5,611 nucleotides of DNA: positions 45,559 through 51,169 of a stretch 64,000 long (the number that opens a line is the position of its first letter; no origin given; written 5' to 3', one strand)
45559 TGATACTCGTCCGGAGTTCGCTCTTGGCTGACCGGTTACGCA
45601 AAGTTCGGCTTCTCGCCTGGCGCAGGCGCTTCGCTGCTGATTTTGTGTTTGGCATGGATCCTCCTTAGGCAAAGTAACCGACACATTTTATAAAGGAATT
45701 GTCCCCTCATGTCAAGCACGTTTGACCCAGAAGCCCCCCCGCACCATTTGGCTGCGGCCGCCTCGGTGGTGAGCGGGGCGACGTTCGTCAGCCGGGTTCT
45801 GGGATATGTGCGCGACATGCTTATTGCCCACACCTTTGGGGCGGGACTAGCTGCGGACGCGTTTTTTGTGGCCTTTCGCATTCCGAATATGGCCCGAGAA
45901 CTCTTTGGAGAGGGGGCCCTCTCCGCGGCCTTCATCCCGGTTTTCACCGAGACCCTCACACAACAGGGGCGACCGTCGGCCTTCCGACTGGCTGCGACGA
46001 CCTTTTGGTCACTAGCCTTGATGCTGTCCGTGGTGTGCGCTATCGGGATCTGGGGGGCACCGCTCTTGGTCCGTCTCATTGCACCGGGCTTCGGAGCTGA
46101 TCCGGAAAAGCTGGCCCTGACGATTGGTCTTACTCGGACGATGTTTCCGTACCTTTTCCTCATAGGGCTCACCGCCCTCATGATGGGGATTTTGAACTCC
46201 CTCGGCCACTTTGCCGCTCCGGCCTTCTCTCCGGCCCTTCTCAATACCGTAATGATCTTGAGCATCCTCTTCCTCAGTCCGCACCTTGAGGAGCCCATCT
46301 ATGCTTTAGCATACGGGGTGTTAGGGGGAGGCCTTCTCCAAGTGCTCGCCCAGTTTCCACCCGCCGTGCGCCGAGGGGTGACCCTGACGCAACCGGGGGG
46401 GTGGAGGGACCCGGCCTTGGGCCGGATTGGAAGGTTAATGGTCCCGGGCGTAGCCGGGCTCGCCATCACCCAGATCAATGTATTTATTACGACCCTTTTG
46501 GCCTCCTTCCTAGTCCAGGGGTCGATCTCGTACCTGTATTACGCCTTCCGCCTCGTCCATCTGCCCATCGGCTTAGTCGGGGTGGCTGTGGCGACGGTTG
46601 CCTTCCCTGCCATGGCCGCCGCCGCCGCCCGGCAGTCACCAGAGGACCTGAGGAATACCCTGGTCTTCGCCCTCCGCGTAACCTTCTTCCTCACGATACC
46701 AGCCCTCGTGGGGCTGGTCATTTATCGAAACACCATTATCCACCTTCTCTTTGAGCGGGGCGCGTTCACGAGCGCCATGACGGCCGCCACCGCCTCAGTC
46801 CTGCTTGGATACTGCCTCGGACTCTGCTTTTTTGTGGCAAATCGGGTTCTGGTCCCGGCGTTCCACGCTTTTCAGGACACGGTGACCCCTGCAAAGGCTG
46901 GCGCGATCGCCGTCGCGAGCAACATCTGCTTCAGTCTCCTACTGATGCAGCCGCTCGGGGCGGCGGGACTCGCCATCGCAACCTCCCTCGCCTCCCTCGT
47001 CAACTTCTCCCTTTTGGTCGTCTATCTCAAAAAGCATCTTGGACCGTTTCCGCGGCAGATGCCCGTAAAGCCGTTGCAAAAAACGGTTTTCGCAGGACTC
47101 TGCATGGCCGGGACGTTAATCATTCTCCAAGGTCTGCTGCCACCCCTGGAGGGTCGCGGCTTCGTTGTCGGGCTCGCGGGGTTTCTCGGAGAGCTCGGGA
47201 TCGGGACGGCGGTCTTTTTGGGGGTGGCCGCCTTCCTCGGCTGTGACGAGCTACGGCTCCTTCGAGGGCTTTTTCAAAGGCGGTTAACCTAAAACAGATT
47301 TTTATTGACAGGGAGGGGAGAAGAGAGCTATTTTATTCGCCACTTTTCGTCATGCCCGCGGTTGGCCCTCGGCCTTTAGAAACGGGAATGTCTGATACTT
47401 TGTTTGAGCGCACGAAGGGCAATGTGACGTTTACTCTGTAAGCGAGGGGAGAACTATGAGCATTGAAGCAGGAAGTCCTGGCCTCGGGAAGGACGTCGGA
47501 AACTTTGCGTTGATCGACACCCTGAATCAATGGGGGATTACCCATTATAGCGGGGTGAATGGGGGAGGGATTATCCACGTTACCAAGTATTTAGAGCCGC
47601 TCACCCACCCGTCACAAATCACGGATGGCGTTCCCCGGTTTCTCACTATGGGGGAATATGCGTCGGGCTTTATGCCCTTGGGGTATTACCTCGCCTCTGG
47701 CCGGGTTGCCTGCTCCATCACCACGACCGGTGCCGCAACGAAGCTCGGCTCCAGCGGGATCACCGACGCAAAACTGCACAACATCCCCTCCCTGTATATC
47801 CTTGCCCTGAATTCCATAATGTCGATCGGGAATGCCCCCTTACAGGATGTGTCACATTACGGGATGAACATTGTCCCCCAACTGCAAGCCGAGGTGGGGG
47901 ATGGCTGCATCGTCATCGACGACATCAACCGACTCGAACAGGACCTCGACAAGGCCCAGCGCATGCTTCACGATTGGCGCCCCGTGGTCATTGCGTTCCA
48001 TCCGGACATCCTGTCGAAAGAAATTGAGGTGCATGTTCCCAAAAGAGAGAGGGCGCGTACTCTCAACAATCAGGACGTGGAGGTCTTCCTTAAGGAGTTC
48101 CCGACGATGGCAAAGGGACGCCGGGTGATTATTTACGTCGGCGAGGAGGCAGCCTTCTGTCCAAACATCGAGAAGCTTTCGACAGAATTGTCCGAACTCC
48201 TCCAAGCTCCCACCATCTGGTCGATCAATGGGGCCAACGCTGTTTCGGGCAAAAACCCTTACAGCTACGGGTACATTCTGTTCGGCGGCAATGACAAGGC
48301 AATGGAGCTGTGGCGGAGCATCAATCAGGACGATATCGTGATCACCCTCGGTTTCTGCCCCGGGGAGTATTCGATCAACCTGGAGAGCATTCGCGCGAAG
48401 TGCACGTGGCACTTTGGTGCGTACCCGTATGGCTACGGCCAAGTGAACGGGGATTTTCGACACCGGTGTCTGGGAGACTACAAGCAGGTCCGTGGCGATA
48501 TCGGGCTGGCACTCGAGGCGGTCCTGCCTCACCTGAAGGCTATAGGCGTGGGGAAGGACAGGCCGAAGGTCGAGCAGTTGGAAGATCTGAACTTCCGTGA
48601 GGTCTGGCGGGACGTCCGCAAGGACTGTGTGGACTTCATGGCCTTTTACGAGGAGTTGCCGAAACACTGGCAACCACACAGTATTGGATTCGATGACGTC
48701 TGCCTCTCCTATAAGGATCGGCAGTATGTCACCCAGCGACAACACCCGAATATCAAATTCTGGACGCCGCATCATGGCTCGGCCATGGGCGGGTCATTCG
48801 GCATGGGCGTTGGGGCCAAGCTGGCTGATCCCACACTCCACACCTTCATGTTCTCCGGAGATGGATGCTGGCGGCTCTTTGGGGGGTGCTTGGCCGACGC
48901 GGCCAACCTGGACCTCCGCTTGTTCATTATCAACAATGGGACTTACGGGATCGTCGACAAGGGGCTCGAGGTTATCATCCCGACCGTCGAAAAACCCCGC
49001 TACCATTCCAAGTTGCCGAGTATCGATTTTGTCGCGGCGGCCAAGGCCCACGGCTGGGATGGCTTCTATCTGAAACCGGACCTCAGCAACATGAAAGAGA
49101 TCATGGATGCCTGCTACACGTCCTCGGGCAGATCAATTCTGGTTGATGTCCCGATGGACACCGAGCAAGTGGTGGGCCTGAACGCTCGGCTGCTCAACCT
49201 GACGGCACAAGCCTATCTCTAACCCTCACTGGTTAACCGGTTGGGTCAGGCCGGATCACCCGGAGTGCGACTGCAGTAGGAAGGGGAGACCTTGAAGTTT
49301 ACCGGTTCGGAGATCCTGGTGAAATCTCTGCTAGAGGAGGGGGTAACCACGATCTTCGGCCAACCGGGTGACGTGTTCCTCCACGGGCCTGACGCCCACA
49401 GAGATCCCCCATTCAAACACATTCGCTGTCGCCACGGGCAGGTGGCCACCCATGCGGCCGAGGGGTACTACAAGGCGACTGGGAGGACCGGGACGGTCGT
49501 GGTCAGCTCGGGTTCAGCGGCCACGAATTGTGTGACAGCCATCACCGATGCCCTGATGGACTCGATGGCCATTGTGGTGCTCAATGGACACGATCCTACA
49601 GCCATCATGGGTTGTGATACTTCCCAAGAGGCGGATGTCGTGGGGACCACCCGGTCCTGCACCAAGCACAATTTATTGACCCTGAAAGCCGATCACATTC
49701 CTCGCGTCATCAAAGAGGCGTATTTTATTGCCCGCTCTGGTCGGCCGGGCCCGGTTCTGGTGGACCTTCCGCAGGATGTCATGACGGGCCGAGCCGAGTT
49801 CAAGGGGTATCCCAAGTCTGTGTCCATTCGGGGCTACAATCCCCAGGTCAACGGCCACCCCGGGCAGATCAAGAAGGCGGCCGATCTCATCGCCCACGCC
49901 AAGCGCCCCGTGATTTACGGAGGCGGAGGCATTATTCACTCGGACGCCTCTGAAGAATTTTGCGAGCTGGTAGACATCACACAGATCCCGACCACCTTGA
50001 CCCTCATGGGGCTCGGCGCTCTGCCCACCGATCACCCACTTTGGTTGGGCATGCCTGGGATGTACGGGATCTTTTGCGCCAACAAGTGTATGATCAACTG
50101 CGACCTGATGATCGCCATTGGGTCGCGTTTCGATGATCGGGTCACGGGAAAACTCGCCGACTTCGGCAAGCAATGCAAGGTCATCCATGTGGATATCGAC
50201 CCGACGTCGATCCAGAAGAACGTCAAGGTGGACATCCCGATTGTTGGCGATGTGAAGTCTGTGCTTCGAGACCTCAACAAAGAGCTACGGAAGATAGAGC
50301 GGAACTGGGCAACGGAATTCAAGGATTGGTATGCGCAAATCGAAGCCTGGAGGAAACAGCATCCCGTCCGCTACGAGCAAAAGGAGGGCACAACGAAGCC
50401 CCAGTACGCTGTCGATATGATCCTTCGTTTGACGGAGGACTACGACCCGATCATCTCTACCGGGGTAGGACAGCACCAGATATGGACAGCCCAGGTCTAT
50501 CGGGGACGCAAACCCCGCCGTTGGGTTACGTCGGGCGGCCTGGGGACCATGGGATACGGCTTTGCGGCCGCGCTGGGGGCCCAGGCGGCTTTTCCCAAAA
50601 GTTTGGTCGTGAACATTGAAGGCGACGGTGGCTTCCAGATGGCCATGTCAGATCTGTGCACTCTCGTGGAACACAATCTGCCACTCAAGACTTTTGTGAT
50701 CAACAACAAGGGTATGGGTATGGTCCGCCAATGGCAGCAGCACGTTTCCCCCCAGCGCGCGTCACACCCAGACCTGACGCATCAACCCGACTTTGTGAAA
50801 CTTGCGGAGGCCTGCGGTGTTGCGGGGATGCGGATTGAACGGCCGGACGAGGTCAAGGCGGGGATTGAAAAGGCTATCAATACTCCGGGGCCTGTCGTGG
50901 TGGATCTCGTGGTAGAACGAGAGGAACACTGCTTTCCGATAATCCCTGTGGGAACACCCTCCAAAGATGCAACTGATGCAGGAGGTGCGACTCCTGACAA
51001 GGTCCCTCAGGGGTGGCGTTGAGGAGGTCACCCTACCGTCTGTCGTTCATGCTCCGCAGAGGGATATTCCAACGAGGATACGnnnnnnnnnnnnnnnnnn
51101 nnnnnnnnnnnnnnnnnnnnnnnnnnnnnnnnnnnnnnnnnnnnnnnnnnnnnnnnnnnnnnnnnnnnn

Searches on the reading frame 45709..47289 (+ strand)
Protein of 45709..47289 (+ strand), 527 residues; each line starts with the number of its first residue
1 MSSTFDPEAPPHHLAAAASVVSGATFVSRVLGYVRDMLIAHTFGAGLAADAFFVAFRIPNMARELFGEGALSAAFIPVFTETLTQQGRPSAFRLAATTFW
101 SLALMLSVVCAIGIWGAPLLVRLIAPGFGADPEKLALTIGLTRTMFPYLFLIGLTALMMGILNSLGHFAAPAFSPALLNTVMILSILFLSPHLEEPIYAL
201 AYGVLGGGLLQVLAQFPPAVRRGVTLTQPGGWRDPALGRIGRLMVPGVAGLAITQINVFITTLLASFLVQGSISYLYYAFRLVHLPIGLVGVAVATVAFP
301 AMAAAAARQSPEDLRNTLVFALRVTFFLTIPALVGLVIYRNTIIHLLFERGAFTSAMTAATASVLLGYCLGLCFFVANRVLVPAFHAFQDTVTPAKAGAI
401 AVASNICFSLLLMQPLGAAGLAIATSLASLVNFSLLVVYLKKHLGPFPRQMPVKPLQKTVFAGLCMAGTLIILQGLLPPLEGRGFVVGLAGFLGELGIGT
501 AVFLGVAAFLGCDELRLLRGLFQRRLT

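Call 25: search_protein_families(library=pfam, proteins=[window:45709-47289:+], max_evalue=0.00001)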
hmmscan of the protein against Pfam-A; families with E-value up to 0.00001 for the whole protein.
window:45709-47289:+ (527 aa): 2 families
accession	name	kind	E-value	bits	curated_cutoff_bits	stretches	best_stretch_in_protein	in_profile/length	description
PF03023.19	MurJ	-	2.8e-124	415.6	27.4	1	39-476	1-435/451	Lipid II flippase MurJ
PF13440.11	Polysacc_synt_3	-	1.1e-06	28.6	23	1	260-348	198-284/293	Polysaccharide biosynthesis protein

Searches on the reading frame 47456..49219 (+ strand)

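Call 25: search_protein_families(library=pfam, proteins=[window:47456-49219:+], max_evalue=0.00001)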
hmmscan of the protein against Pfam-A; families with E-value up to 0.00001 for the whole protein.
window:47456-49219:+ (588 aa): 3 families
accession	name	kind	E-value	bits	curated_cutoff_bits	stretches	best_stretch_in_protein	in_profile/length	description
PF02775.26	TPP_enzyme_C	-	2.7e-14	53.7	21.9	1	433-565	19-151/151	Thiamine pyrophosphate enzyme, C-terminal TPP binding domain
PF02776.23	TPP_enzyme_N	-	3.1e-09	37.1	26.8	1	17-130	5-111/119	Thiamine pyrophosphate enzyme, N-terminal TPP binding domain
PF00205.28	TPP_enzyme_M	-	3.4e-06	27.2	30.4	1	219-299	9-85/137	Thiamine pyrophosphate enzyme, central domain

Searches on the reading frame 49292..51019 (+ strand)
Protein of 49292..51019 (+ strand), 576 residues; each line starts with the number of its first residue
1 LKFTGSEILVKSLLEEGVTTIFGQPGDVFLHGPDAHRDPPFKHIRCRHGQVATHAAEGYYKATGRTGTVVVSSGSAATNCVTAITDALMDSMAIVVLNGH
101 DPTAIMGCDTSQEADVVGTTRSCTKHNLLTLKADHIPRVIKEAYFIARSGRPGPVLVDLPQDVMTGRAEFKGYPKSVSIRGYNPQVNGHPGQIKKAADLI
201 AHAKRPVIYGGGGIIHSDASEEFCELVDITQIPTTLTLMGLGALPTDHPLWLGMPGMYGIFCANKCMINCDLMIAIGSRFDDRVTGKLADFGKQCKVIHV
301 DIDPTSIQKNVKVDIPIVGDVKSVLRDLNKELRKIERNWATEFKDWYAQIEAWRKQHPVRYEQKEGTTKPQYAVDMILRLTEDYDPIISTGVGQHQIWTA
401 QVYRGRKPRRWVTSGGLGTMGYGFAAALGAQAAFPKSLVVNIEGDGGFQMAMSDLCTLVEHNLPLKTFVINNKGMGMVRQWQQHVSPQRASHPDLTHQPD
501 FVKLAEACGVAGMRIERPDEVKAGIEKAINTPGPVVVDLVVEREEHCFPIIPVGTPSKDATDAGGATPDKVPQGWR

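Call 26: search_protein_families(library=pfam, proteins=[window:49292-51019:+], max_evalue=0.00001)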
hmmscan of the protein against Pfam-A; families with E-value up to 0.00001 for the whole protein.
window:49292-51019:+ (576 aa): 3 families
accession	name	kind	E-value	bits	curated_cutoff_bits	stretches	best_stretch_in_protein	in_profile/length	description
PF02775.26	TPP_enzyme_C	-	9.5e-51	172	21.9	1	391-538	1-150/151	Thiamine pyrophosphate enzyme, C-terminal TPP binding domain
PF00205.28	TPP_enzyme_M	-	7.7e-47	158.9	30.4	1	193-328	1-137/137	Thiamine pyrophosphate enzyme, central domain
PF02776.23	TPP_enzyme_N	-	1e-23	83.8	26.8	1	4-115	2-115/119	Thiamine pyrophosphate enzyme, N-terminal TPP binding domain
